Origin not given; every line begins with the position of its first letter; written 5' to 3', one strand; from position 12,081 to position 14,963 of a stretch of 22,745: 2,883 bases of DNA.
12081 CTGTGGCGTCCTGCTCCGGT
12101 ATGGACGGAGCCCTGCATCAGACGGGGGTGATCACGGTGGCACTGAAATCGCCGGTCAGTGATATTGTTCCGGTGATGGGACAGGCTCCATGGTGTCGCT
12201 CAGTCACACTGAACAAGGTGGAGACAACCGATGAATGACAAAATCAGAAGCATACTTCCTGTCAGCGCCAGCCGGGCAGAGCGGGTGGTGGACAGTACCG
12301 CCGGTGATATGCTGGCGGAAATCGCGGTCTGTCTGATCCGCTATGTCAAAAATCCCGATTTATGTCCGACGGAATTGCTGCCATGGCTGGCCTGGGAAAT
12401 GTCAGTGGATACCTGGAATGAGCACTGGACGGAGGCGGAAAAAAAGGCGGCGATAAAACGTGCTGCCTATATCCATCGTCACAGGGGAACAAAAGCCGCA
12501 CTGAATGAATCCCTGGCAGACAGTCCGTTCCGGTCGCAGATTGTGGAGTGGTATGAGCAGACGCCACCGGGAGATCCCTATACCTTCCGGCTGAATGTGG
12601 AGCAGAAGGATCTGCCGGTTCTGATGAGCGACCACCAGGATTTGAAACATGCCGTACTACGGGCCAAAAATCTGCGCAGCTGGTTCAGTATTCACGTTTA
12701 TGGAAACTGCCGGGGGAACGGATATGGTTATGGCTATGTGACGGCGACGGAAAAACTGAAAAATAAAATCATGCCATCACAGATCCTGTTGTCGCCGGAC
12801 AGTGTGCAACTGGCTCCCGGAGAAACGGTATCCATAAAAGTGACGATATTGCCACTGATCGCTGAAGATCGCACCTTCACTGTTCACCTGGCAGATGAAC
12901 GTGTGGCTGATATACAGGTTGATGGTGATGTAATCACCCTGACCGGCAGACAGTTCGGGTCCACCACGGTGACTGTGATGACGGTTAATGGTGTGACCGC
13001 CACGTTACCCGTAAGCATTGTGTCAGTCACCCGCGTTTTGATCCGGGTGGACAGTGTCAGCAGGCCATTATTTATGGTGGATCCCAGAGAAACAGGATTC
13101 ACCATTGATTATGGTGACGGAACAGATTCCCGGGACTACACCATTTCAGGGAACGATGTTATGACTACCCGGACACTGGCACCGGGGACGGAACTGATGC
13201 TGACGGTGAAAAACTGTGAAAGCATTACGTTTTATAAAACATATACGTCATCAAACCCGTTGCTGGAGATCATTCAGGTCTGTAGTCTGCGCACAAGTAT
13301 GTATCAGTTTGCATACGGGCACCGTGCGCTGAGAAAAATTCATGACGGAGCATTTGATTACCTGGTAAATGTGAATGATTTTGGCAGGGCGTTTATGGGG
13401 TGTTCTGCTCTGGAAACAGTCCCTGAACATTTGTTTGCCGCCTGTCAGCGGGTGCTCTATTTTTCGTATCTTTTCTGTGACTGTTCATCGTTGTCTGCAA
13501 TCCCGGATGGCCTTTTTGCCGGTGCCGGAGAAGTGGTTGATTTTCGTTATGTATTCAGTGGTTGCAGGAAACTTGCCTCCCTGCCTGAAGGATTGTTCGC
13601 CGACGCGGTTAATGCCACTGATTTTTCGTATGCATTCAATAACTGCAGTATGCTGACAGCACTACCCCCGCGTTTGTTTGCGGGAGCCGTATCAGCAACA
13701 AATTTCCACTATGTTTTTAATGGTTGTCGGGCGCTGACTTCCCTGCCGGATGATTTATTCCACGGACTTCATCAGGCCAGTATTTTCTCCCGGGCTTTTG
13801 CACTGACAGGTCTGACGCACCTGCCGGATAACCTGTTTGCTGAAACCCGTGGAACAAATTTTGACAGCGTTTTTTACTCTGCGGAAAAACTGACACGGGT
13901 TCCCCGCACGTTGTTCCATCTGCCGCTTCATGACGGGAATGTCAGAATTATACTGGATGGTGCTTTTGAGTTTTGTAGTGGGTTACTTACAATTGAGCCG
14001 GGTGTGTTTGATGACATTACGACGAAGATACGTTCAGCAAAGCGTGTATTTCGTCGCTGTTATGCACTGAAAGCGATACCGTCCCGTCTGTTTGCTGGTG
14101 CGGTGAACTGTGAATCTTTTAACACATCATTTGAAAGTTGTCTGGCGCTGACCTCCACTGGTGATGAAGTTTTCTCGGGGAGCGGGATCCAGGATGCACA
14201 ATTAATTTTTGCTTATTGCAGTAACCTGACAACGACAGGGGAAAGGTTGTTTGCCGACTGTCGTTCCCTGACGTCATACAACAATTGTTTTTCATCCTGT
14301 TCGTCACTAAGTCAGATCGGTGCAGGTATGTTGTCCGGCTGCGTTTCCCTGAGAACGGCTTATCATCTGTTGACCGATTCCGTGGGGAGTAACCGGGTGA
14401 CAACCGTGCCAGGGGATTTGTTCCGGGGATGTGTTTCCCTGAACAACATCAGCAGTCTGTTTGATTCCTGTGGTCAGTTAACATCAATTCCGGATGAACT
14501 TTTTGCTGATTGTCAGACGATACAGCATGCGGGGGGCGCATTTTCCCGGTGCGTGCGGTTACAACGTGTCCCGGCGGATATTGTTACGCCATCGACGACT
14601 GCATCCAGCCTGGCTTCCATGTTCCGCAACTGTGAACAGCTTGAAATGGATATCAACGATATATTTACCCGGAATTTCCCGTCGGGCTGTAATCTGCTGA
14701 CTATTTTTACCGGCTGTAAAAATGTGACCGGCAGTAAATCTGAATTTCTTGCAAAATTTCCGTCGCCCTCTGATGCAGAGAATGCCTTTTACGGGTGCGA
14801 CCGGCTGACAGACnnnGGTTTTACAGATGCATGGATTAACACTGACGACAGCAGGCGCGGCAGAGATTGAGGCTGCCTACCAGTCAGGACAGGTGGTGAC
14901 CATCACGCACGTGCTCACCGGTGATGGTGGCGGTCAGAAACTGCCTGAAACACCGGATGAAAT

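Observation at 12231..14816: Baseplate protein I homolog fused to a large Ig-like plus LRR-like C-terminal module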

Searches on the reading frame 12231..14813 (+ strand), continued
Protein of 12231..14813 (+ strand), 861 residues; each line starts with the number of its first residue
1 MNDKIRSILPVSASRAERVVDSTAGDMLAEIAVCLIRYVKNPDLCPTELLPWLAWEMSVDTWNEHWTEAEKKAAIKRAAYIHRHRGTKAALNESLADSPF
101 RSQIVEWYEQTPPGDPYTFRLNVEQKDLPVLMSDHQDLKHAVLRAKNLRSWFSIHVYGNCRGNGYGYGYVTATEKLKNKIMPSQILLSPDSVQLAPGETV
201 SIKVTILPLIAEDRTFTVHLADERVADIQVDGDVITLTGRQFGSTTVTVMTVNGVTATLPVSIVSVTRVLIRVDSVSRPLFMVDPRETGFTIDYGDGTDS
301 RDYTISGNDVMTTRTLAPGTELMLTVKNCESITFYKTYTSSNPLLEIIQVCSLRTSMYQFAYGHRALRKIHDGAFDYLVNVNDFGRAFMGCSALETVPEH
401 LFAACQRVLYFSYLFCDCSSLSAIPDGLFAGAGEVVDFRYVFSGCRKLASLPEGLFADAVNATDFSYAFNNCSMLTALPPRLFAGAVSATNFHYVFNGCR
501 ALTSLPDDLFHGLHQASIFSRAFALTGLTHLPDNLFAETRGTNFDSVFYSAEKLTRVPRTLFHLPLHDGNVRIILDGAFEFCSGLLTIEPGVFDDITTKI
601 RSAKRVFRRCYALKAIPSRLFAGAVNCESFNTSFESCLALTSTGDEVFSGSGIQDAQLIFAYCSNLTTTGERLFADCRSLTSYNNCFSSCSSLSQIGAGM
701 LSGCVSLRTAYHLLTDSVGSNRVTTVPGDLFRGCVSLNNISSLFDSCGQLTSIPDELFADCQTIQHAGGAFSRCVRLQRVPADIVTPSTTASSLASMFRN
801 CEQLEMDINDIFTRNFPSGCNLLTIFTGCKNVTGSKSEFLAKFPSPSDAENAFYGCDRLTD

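Call 33: get_annotated_region(hit=H39, flank=7000)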
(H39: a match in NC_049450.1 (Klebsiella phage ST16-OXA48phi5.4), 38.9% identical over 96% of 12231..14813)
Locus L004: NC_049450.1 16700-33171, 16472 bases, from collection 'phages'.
description: Klebsiella phage ST16-OXA48phi5.4, complete genome.
organism: Klebsiella phage ST16-OXA48phi5.4 (NCBI taxid 2510483)
taxonomy: Viruses; Duplodnaviria; Heunggongvirae; Uroviricota; Caudoviricetes; Peduoviridae; Reipivirus; Reipivirus ST16OXA48phi54
host: Klebsiella pneumoniae ST16-OXA48; source: -; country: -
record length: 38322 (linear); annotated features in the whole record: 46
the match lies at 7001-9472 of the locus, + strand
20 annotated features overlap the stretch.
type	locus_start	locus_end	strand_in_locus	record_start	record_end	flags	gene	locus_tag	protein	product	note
CDS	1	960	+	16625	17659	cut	-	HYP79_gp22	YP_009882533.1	major capsid protein, P2 family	Phage major capsid protein, P2 family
CDS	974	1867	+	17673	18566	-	-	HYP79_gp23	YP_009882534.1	terminase small subunit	-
CDS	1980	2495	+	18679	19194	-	-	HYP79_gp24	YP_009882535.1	head-tail adaptor Ad1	-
CDS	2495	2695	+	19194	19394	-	-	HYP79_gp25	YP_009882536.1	baseplate hub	-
CDS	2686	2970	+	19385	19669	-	-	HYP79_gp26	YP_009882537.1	tail protein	-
CDS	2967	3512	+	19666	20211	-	-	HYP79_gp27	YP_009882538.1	endolysin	-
CDS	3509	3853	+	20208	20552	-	-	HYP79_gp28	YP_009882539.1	Rz-like spanin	Hypothetical protein T653 06895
CDS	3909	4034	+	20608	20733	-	-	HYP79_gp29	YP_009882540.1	Rz-like spanin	-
CDS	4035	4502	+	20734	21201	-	-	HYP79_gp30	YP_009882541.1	tail protein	-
CDS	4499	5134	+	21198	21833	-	-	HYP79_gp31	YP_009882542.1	virion morphogenesis protein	-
CDS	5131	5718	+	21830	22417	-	-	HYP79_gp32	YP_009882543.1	baseplate spike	-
CDS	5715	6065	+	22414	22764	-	-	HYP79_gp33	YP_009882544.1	baseplate wedge subunit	-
CDS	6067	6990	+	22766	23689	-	-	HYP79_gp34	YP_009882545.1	baseplate protein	-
CDS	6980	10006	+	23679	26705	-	-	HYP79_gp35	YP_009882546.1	tail protein I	-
CDS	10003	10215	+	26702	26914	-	-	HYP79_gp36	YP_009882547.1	hypothetical protein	-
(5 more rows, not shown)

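Call 56: fold_search(model_id=the predicted structure, library=viral)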
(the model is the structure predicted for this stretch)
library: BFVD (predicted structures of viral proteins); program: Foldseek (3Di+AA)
matches with E <= 10: 375; with E <= 0.001: 72
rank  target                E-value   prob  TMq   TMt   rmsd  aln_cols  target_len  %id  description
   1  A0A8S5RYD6            5.3e-20  1.00  0.37  0.57  15.6       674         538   22  Leucine-rich repeat protein [Myoviridae sp. ctNQV2]
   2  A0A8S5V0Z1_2          5.8e-13  1.00  0.25  0.24  30.1       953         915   14  Putative membrane protein [Siphoviridae sp. ct3r22]
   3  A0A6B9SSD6            8.3e-13  1.00  0.30  0.45  10.5       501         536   18  (no name in the UniProt tables at hand)
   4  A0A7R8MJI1            1.0e-12  1.00  0.28  0.33  24.0       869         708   14  Gp353 [Klebsiella phage vB_KvM-Eowyn]
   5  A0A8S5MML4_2          3.3e-12  1.00  0.23  0.24  14.2       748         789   16  Cell wall surface anchor family domain protein [Siphoviridae sp. ctxc31]
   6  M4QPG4                5.4e-12  1.00  0.23  0.49   8.2       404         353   16  PKD domain-containing protein [Synechococcus phage S-SKS1]
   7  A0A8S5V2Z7            7.5e-11  1.00  0.23  0.52   7.7       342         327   18  Uncharacterized protein [Siphoviridae sp. ct0Bp21]
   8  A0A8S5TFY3            1.4e-10  1.00  0.21  0.19  14.6       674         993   15  BspA family leucine-rich repeat surface protein [Myoviridae sp. ctIty1]
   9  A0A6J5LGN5            1.2e-09  1.00  0.27  0.58   4.7       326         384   24  PKD domain-containing protein [uncultured Caudovirales phage]
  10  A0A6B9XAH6            5.0e-09  1.00  0.23  0.54   8.2       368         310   18  Uncharacterized protein [Escherichia phage anhysbys]
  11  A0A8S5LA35            1.6e-06  1.00  0.14  0.47   9.0       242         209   23  BspA family leucine-rich repeat surface protein (Fragment) [Myoviridae sp. ctPuP5]
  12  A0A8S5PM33            2.9e-06  1.00  0.10  0.17  25.3       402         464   11  LigB-like protein-like domain, IMMUNE SYSTEM [Siphoviridae sp. ct8NQ14]
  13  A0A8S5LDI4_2          7.4e-06  0.99  0.11  0.10  27.2       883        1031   12  Leucine-rich repeat protein [Siphoviridae sp. ctCCX1]
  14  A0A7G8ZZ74            9.2e-06  1.00  0.11  0.28  17.5       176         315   19  Ig-like domain containing YjdB-like protein [Enterococcus phage iF6]
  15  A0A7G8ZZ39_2          1.1e-05  1.00  0.11  0.13  24.1       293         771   17  Baseplate assembly protein [Enterococcus phage iF6]
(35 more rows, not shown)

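Call 69: search_protein_families(library=ncbifam, proteins=[window:12231-14813:+], max_evalue=0.01)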
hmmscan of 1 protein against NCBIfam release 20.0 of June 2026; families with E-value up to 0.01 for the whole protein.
window:12231-14813:+ (861 aa): 3 families
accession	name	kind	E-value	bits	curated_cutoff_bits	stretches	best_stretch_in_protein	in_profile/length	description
TIGR01634.1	tail_P2_I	equivalog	1.1e-26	93.4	30.05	1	9-127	1-117/139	phage tail protein I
TIGR02242.1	tail_TIGR02242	domain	1.6e-08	34.7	51.85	1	22-95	26-96/131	phage tail protein domain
NF053768.1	CIS12_fam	equivalog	0.00015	20.6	860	1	37-95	513-569/715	CIS12 family contractile injection system protein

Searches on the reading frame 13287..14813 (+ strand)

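Call 70: search_protein_families(library=pfam, proteins=[window:13287-14813:+], max_evalue=1)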
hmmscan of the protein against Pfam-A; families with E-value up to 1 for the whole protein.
window:13287-14813:+ (509 aa): 3 families
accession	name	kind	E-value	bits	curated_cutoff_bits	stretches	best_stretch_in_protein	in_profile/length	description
PF13306.12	LRR_5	-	4.7e-10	39.9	27.7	2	263-412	2-126/127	BspA type Leucine rich repeat region (6 copies)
PF13855.12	LRR_8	-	1.8e-05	24.8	27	0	394-413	9-28/61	Leucine rich repeat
PF03382.20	DUF285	-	0.028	14.6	25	0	440-486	51-94/120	Mycoplasma protein of unknown function, DUF285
